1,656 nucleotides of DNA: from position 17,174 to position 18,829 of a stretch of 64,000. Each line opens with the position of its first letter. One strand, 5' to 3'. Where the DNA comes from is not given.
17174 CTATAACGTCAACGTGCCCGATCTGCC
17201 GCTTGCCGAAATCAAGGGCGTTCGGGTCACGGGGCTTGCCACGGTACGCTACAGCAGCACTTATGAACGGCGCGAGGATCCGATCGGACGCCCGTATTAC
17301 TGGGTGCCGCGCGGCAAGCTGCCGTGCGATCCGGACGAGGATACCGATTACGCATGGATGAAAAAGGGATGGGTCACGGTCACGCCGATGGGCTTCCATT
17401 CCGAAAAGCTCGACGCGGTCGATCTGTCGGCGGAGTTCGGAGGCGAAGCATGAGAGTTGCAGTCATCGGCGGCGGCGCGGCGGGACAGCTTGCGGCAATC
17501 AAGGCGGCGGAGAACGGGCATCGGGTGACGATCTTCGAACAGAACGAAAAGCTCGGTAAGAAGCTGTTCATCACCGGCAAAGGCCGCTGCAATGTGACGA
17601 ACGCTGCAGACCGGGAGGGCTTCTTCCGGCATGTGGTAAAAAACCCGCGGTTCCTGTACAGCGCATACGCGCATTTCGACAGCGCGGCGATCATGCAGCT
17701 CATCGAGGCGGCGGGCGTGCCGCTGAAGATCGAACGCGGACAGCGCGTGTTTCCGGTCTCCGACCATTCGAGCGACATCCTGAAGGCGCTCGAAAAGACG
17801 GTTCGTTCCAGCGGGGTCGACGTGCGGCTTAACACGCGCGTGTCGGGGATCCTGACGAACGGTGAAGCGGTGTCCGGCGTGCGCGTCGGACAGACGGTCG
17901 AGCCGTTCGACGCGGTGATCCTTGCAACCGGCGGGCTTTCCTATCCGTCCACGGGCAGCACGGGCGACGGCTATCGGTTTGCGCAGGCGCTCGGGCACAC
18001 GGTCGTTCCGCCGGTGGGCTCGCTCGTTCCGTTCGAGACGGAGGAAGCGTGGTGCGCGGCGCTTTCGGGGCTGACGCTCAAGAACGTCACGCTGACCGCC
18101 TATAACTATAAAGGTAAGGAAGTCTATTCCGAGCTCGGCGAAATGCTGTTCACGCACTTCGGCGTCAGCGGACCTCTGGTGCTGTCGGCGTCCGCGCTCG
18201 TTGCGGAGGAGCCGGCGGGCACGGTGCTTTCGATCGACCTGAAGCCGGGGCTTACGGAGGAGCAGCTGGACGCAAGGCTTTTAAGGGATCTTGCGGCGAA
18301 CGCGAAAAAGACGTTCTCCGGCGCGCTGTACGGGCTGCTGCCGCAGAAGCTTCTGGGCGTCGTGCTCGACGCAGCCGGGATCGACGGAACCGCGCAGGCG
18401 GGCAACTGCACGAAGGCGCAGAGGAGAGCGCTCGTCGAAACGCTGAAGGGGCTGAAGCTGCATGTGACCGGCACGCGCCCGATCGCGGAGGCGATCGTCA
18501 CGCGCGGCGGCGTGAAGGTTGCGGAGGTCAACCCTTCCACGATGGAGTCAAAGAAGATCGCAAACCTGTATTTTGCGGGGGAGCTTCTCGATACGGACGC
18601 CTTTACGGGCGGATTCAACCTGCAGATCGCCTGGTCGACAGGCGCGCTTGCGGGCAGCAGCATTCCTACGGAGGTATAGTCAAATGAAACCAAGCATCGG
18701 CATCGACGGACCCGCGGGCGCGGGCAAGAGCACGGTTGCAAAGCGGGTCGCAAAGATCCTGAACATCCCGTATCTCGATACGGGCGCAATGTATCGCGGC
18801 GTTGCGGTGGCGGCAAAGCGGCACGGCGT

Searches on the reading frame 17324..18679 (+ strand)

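Call 77: search_protein_families(library=pfam, proteins=[window:17324-18679:+])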
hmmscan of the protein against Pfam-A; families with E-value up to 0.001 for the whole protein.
window:17324-18679:+ (451 aa): 13 families
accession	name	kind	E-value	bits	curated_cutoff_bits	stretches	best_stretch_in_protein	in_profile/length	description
PF03486.20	HI0933_like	-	5.3e-83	278.7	50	1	44-445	2-243/244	HI0933-like protein Rossmann domain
PF22780.1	HI0933_like_1st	-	2.5e-38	131.9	27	1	233-392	3-165/165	HI0933-like protein barrel and H2TH domain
PF01266.30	DAO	-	4.6e-13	49.9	27.9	2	148-207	147-207/353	FAD dependent oxidoreductase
PF00890.30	FAD_binding_2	-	5.9e-12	45.9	20.4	1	45-207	2-206/414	FAD binding domain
PF07992.20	Pyr_redox_2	-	2e-11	44.3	26.1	2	43-79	1-38/291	Pyridine nucleotide-disulphide oxidoreductase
PF12831.13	FAD_oxidored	-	1.3e-09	38.3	27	1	45-189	2-127/416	FAD dependent oxidoreductase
PF01134.28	GIDA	-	5.3e-08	32.8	22.1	1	45-99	2-50/391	Glucose inhibited division protein A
PF00070.33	Pyr_redox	-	8.7e-08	33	22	0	44-79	1-36/82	Pyridine nucleotide-disulphide oxidoreductase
PF13450.12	NAD_binding_8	-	3.4e-06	27.7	21.9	1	47-78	1-32/68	NAD(P)-binding Rossmann-like domain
PF01593.30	Amino_oxidase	-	1.3e-05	25.2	19.8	1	113-202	168-254/443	Flavin containing amine oxidoreductase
PF01262.27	AlaDh_PNT_C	-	2.6e-05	24.2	23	1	32-91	17-78/214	Alanine dehydrogenase/PNT, C-terminal domain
PF13738.12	Pyr_redox_3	-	0.00012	21.9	30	0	44-77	166-199/305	Pyridine nucleotide-disulphide oxidoreductase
PF13454.12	NAD_binding_9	-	0.00067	20.1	21.8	0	46-203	1-153/155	FAD-NAD(P)-binding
